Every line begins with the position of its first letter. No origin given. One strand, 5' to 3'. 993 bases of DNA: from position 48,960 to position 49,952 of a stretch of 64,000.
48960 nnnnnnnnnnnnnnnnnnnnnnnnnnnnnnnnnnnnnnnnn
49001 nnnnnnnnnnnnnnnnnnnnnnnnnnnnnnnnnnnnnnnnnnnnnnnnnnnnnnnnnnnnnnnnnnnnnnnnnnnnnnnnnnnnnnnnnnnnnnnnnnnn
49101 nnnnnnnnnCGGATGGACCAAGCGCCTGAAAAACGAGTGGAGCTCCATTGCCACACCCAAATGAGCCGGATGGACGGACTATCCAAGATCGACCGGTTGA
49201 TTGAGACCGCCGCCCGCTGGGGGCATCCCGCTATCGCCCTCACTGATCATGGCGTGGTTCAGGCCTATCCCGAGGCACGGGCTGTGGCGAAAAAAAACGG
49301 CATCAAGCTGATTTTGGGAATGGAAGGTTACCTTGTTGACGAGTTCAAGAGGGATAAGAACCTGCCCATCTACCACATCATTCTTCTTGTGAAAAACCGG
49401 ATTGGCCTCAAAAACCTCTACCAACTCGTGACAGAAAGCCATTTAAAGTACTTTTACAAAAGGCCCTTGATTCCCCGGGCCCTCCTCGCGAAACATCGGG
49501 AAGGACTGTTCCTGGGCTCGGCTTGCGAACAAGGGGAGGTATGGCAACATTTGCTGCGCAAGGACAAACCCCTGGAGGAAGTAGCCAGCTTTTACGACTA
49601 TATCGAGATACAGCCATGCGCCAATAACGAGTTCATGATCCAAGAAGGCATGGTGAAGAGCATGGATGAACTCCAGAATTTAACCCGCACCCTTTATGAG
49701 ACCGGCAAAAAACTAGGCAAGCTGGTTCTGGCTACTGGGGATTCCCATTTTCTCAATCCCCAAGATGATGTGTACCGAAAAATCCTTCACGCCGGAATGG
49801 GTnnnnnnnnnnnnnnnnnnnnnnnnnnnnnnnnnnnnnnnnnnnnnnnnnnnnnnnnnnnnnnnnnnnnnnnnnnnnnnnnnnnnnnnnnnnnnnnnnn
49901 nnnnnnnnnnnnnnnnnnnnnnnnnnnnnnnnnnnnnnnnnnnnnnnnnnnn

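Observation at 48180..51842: PolC-type replicative polymerase with the proofreading exonuclease domain precisely absent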

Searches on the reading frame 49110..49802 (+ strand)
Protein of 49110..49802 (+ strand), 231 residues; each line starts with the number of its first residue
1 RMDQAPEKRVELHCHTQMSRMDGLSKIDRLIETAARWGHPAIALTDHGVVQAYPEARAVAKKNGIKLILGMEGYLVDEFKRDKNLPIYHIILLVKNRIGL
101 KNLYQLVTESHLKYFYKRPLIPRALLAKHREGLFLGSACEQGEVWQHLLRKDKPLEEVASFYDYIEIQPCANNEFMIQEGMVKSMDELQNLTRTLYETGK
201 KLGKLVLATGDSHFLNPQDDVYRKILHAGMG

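Call 15: search_solved_structures(query=window:49110-49802:+, show_alignments=5, max_evalue=0.001)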
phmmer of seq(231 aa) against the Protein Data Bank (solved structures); distinct sequences matched with E-value up to 0.001: 14.
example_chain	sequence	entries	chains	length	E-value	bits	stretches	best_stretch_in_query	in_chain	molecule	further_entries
3f2b_A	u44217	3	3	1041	1.3e-64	221.1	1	1-227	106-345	DNA-directed DNA polymerase III alpha chain | GEOBACILLUS KAUSTOPHILUS DNA POLC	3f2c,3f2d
9qpc_A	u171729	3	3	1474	6e-57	196.1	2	80-231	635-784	DNA polymerase III PolC-type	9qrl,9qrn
2hpi_A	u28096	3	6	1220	1.1e-22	84.1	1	9-226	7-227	DNA polymerase III alpha subunit | DNA polymerase III subunit alpha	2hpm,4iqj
3e0d_A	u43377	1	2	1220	2.7e-21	79.5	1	9-226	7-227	DNA polymerase III subunit alpha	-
5lew_A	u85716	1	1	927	2.4e-17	66.6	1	10-216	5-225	DNA polymerase III subunit alpha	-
7pu7_A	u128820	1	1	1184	3e-17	66.3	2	8-79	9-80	DNA polymerase III subunit alpha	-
4jom_A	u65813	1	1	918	3.3e-16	62.9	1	8-220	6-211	DNA polymerase III subunit alpha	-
4gx8_A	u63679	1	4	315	8e-13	51.8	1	8-219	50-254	DNA polymerase III subunit epsilon,DNA polymerase III subunit alpha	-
4gx9_A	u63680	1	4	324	8.6e-13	51.7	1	8-219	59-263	DNA polymerase III subunit epsilon,DNA polymerase III subunit alpha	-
2hnh_A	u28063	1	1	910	8.9e-13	51.6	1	8-219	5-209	DNA polymerase III alpha subunit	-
2hqa_A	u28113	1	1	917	9e-13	51.6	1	8-219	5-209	DNA polymerase III alpha subunit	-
5m1s_A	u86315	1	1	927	9.2e-13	51.6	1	8-219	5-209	DNA polymerase III subunit alpha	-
5fku_A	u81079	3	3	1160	1.3e-12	51.1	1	8-219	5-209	DNA POLYMERASE III SUBUNIT ALPHA | DNA POLYMERASE III ALPHA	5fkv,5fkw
3e0f_A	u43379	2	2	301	3.6e-05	26.7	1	6-78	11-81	Putative Metal-dependent Phosphoesterase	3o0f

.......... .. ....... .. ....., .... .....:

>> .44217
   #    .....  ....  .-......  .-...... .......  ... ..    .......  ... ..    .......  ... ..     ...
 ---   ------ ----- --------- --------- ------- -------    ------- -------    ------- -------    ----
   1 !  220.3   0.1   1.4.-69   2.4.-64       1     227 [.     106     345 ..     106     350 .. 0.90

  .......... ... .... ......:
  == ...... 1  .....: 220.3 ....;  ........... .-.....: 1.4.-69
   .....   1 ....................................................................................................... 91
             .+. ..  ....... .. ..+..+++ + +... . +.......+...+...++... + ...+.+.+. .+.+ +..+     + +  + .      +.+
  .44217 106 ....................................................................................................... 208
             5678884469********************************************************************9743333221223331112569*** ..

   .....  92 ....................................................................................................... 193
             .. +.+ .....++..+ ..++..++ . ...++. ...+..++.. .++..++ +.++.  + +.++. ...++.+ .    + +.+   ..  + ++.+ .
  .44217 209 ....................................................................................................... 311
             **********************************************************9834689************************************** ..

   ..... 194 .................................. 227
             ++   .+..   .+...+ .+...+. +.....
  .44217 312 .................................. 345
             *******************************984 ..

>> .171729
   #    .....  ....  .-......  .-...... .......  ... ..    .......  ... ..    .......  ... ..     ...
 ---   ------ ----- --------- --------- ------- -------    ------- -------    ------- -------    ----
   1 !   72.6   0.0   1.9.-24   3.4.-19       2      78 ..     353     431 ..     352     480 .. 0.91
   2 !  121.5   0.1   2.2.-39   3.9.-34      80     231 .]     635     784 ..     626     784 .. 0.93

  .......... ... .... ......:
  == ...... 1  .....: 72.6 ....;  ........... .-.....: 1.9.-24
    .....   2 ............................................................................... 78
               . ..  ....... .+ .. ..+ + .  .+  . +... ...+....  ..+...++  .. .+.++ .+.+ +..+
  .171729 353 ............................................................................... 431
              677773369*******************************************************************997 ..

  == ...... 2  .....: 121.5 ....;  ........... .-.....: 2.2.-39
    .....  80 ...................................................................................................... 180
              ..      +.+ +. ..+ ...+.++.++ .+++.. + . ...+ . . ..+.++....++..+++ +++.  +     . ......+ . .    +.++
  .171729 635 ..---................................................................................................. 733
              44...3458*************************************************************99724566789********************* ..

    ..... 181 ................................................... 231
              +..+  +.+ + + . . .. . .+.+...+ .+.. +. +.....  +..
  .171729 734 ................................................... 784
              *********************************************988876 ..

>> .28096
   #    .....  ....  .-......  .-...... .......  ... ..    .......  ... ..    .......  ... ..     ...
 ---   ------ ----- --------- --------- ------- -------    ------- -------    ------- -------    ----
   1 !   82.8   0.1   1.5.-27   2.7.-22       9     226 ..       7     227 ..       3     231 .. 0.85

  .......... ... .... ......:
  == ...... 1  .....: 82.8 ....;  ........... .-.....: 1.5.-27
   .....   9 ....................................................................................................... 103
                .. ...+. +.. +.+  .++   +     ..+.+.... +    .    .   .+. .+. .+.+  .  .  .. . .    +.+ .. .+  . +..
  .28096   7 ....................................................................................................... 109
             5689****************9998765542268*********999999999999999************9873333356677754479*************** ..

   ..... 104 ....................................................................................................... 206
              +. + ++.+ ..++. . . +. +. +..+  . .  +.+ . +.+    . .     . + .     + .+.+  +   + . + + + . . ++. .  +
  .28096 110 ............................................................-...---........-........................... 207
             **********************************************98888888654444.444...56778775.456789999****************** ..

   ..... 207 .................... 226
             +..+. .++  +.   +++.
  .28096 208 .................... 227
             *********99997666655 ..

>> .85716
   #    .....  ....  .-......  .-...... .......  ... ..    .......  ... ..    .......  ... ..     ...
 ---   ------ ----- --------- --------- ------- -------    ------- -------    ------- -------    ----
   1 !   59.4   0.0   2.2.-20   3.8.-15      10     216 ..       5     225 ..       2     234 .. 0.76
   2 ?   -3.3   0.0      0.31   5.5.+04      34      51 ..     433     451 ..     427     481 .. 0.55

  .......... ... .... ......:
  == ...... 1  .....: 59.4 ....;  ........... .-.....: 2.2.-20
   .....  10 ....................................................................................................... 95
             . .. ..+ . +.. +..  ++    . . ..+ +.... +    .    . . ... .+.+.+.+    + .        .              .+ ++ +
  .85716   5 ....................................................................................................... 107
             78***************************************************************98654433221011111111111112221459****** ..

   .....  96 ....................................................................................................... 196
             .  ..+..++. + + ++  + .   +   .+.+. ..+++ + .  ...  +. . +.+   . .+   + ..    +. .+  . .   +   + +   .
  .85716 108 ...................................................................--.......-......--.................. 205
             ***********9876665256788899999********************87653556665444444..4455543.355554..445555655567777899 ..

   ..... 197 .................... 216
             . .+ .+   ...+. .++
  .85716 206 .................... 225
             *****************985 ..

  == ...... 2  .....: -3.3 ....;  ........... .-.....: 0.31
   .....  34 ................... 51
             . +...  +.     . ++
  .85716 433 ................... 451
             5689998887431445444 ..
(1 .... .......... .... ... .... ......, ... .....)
